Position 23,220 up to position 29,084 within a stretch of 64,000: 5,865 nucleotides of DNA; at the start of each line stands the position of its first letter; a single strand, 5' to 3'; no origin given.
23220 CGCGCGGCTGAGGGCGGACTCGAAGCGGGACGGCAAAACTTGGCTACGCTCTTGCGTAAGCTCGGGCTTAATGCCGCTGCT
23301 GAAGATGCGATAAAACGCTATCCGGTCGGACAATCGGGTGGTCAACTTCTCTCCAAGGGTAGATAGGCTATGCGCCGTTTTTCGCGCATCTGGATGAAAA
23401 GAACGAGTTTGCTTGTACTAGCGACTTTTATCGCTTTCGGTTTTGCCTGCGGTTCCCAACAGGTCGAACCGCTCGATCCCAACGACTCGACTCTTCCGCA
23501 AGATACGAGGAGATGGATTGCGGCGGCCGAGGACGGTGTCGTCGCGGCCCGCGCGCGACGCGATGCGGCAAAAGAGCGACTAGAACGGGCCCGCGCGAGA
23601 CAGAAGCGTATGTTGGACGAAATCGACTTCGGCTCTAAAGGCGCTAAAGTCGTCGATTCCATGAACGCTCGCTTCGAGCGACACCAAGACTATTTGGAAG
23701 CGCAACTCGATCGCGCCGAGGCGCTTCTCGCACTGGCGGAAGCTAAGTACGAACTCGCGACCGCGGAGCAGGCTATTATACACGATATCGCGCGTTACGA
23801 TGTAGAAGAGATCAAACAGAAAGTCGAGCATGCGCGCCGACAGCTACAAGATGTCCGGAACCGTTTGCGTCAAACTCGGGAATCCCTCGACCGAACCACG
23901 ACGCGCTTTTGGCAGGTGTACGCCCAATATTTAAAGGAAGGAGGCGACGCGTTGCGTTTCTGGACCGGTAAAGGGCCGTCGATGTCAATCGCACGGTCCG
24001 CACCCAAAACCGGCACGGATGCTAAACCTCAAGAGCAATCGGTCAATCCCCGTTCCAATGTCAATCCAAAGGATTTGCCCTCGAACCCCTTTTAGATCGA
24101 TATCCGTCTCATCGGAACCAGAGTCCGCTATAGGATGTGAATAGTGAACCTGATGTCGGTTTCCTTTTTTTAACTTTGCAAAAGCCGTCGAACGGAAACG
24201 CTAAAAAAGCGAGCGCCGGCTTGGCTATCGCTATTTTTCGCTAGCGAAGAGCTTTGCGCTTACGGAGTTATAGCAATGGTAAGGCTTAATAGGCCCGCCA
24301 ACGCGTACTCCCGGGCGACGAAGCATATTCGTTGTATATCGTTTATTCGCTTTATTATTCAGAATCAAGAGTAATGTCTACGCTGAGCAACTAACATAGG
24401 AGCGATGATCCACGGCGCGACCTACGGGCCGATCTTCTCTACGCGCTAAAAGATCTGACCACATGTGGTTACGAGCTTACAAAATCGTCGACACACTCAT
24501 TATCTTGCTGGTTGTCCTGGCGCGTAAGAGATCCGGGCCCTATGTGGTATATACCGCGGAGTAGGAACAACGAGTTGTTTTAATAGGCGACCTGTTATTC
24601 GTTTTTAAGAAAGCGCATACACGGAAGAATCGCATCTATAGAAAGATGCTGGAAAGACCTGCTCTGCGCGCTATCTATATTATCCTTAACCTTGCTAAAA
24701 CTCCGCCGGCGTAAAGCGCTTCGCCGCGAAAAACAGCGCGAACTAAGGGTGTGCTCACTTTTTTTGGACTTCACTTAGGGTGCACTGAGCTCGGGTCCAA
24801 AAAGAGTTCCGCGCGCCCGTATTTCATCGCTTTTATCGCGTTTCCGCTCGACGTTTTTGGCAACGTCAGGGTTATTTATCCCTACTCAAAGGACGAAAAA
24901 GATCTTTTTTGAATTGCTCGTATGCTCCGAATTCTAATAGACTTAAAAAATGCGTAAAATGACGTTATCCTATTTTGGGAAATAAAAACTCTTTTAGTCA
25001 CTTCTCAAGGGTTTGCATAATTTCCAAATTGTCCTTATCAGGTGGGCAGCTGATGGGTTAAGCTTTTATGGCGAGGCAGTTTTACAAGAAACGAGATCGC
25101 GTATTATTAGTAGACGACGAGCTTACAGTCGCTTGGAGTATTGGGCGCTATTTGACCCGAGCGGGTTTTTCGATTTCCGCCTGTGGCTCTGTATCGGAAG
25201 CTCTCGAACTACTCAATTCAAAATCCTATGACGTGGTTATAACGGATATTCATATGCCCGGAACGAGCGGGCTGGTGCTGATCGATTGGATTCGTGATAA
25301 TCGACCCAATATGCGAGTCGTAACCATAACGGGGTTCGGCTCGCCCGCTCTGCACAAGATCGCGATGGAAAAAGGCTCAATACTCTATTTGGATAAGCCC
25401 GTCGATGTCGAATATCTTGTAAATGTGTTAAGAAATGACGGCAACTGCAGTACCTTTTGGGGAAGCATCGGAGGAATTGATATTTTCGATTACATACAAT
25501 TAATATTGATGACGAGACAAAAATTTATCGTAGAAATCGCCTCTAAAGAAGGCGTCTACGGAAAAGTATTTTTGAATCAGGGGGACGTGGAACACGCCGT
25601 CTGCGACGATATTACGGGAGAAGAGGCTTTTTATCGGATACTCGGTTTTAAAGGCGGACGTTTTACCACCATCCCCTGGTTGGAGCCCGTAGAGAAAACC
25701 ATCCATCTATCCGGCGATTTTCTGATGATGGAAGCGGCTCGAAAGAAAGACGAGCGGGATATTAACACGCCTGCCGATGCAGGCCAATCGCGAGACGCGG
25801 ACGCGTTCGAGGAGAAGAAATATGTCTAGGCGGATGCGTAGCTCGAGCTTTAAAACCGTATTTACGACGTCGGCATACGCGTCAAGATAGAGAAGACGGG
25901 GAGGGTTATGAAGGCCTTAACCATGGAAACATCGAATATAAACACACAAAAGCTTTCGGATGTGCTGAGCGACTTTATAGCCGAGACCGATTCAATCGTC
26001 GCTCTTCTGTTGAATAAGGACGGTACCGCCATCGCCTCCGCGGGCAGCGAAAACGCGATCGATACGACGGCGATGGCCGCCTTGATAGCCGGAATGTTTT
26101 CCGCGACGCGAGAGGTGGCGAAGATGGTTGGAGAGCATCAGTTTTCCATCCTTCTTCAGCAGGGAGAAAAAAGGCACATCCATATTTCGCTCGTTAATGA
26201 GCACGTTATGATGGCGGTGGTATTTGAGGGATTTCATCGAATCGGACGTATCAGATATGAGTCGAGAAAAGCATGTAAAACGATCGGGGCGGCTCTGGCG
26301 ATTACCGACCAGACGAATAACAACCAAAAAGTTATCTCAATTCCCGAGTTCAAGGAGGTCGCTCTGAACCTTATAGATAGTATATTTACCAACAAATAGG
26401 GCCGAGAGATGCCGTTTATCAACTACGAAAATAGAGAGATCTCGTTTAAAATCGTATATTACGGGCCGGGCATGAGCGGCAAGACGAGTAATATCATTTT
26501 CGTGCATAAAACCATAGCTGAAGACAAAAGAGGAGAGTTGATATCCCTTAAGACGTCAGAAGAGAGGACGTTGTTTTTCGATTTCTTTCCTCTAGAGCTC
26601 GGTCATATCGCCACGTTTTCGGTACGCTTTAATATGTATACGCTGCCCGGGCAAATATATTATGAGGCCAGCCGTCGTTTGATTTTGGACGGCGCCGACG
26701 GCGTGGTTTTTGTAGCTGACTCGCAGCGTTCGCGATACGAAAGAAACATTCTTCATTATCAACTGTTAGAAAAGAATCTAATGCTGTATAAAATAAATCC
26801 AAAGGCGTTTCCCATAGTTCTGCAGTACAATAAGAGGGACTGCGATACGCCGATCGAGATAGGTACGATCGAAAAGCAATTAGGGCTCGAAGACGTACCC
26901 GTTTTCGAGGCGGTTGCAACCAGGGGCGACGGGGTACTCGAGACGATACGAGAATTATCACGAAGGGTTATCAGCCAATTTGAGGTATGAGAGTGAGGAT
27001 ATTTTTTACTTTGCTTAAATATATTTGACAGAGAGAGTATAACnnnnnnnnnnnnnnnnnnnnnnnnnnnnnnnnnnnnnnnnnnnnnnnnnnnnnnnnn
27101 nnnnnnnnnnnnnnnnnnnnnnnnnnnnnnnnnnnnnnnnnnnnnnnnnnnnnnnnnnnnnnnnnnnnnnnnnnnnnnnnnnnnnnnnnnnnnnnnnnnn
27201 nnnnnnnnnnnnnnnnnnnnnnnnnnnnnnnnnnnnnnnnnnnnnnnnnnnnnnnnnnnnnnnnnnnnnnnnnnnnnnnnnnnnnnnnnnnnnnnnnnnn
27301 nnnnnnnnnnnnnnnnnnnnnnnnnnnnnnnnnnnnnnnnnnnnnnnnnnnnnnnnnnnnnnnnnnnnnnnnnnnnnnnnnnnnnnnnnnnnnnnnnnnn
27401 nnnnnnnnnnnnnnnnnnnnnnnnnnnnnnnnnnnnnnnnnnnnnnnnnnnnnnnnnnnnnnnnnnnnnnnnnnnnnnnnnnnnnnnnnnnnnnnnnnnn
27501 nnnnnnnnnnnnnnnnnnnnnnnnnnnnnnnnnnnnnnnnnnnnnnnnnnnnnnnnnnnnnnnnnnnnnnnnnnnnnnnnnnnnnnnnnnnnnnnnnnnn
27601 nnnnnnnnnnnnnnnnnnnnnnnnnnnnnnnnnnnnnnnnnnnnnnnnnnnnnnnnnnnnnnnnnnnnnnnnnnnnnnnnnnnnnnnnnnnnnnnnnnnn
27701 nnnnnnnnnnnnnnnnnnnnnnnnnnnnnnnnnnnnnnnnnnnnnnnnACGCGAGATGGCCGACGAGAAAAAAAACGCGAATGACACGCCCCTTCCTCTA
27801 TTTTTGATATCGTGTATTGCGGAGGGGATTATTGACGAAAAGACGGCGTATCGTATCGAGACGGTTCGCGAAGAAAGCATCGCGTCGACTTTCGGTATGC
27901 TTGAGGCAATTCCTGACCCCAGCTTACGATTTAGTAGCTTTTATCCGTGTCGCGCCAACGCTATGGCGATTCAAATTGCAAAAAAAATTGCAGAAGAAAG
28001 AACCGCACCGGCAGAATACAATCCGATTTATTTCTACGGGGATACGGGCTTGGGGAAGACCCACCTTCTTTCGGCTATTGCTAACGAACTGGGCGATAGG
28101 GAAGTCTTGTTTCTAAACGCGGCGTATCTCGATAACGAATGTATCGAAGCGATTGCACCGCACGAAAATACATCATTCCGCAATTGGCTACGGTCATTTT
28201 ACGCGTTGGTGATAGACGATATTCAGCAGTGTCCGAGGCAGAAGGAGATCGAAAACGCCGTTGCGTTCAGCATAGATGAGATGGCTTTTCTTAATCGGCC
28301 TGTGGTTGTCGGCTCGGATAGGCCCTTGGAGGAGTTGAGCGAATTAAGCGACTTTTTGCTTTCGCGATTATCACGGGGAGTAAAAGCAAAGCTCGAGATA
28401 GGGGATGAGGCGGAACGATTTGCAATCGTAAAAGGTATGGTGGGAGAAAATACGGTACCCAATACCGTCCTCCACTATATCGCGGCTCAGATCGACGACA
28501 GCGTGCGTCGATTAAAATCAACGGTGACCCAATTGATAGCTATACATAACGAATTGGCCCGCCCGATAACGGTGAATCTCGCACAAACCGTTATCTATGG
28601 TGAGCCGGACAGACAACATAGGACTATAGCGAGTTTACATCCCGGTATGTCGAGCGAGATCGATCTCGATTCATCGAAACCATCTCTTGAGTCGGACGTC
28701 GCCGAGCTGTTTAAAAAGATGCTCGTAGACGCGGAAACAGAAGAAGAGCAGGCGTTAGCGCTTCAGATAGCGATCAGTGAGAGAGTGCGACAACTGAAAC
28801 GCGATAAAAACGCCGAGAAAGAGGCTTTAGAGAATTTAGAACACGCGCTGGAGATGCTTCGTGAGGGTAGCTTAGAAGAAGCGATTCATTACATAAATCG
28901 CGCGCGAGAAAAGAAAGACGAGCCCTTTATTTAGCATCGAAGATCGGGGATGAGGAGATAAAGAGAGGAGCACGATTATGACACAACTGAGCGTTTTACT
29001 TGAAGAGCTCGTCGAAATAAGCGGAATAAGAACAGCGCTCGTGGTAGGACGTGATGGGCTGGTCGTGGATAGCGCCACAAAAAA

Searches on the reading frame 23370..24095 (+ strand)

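Call 8: search_protein_families(library=ncbifam, proteins=[window:23370-24095:+], max_evalue=0.001)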
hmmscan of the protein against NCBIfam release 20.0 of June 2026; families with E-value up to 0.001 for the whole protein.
window:23370-24095:+ (241 aa): 1 family
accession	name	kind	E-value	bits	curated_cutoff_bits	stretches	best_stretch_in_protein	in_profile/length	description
NF009344.0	PRK12705.1-1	equivalog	0.00067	18.4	831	1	51-180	40-150/572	hypothetical protein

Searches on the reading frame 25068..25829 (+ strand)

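Call 8: search_protein_families(library=ncbifam, proteins=[window:25068-25829:+], max_evalue=0.001)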
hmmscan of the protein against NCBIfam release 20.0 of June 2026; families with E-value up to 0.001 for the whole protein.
window:25068-25829:+ (253 aa): 91 families (the best 25 are shown)
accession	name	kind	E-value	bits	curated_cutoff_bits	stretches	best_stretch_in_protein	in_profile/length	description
TIGR01818.1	ntrC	equivalog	3e-18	65.9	558.6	1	12-121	1-110/463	nitrogen regulation protein NR(I)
NF047793.1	ResRegPgtA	equivalog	1.2e-17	63.9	650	1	8-121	4-117/414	two-component system response regulator PgtA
NF053512.1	nitric_RR_NosR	exception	7.8e-17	61.4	400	1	12-123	1-113/422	response regulator c-di-GMP phosphodiesterase, NosR family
NF008176.1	PRK10923.1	equivalog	9.2e-17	60.8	620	1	9-120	3-114/469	nitrogen regulation protein NR(I)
NF046022.1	RespRegCpdRBruc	equivalog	1.4e-16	60.5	180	1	11-119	3-111/120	cell cycle two-component system response regulator CpdR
NF033791.1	ActR_PrrA_rreg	equivalog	2.4e-16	60.2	250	1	12-124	4-116/173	ActR/PrrA/RegA family redox response regulator transcription factor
NF006900.1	PRK09390.1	equivalog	7.9e-16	58.2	255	1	10-122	5-117/203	response regulator FixJ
NF011695.0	PRK15115.1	equivalog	4.5e-15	55.4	763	1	7-120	4-117/445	two-component system response regulator GlrR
NF052313.1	T9SS_RR_PorX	equivalog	3.1e-13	49.4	300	1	11-116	2-107/513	T9SS response regulator signal transducer PorX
NF046020.1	HisKinCckABruc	equivalog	6.1e-13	47.5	1000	1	10-122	750-864/868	cell cycle histidine kinase CckA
NF007005.1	PRK09468.1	equivalog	4.8e-12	45.8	331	1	8-119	2-113/237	osmolarity response regulator transcription factor OmpR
NF010076.0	PRK13557.1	subfamily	5.4e-12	44.9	631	1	9-122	415-530/540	histidine kinase famiy protein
NF008469.0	PRK11361.1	equivalog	5.7e-12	45.1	714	1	9-120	4-115/461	acetoacetate metabolism transcriptional regulator AtoC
NF045505.1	RR_RssB_Pseudo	equivalog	9.4e-12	44.7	700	1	10-113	6-109/394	two-component system response regulator RssB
NF051870.1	NAssimRespRegNtrX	equivalog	1.4e-11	44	600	1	11-122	3-116/452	nitrogen assimilation response regulator NtrX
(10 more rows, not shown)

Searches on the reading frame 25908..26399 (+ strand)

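Call 14: search_protein_families(library=ncbifam, proteins=[window:25908-26399:+], max_evalue=0.001)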
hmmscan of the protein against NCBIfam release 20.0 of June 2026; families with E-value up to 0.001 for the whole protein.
window:25908-26399:+ (163 aa): 1 family
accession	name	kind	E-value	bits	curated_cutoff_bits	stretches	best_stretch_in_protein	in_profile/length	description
NF052242.1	GTPaseActivMglBThm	equivalog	2.1e-17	63.6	200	1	14-160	14-160/161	GTPase-activating protein MglB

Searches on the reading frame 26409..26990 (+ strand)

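Call 14: search_protein_families(library=ncbifam, proteins=[window:26409-26990:+], max_evalue=0.001)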
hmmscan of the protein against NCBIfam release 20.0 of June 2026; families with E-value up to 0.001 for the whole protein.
window:26409-26990:+ (193 aa): 0 families

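Call 68: search_protein_families(library=pfam, proteins=[window:26409-26990:+], max_evalue=0.01)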
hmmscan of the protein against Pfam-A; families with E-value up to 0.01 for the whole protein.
window:26409-26990:+ (193 aa): 1 family
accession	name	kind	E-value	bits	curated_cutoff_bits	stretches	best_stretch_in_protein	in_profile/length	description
PF00025.27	Arf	-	5.2e-05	23.2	22.3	1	67-185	53-172/174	ADP-ribosylation factor family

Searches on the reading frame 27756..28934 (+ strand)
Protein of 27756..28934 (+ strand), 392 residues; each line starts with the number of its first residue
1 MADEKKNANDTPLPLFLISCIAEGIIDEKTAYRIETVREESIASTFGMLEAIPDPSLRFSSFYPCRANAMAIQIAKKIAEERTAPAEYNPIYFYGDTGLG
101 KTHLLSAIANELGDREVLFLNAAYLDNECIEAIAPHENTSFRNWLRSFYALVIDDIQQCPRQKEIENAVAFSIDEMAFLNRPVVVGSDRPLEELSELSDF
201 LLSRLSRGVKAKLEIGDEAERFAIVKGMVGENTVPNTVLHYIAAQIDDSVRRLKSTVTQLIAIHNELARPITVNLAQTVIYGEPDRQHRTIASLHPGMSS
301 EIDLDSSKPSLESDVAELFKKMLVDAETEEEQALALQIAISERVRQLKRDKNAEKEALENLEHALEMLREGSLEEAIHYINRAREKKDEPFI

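Call 14: search_protein_families(library=ncbifam, proteins=[window:27756-28934:+], max_evalue=0.001)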
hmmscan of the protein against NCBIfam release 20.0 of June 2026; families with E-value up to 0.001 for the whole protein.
window:27756-28934:+ (392 aa): 11 families
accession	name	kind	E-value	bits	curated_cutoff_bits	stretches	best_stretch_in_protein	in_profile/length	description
TIGR00362.1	DnaA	equivalog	3.3e-50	171.4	343.9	1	51-282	102-337/437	chromosomal replication initiator protein DnaA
NF001154.0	PRK00149.3-3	equivalog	8.8e-36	123.8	410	1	56-263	120-336/462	chromosomal replication initiator protein DnaA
TIGR03420.1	DnaA_homol_Hda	equivalog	8.3e-22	77.8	194.8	1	54-279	9-224/226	DnaA regulatory inactivator Hda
NF009087.0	PRK12422.1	equivalog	1.3e-19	70.8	657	1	31-262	83-319/455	chromosomal replication initiator protein DnaA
NF005304.0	PRK06835.1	equivalog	1.2e-10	41.1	215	1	87-208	183-308/330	ATP-binding protein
NF005992.0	PRK08116.1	subfamily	3.4e-09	36.3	189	1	56-197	81-228/269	hypothetical protein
NF038214.1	IS21_help_AAA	equivalog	3e-08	33.7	200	1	90-195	92-198/232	IS21-like element helper ATPase IstB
NF005982.0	PRK08084.1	equivalog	1.2e-07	31.6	268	1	53-273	16-226/235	DnaA inactivator Hda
NF005378.0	PRK06921.1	subfamily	3.8e-07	29.4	207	1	86-207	115-242/266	hypothetical protein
NF006505.0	PRK08939.1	equivalog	5.1e-07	29.3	228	1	69-117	137-185/306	primosomal protein DnaI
NF040713.1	ZapE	equivalog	0.00022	20.6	140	0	78-112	44-76/344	cell division protein ZapE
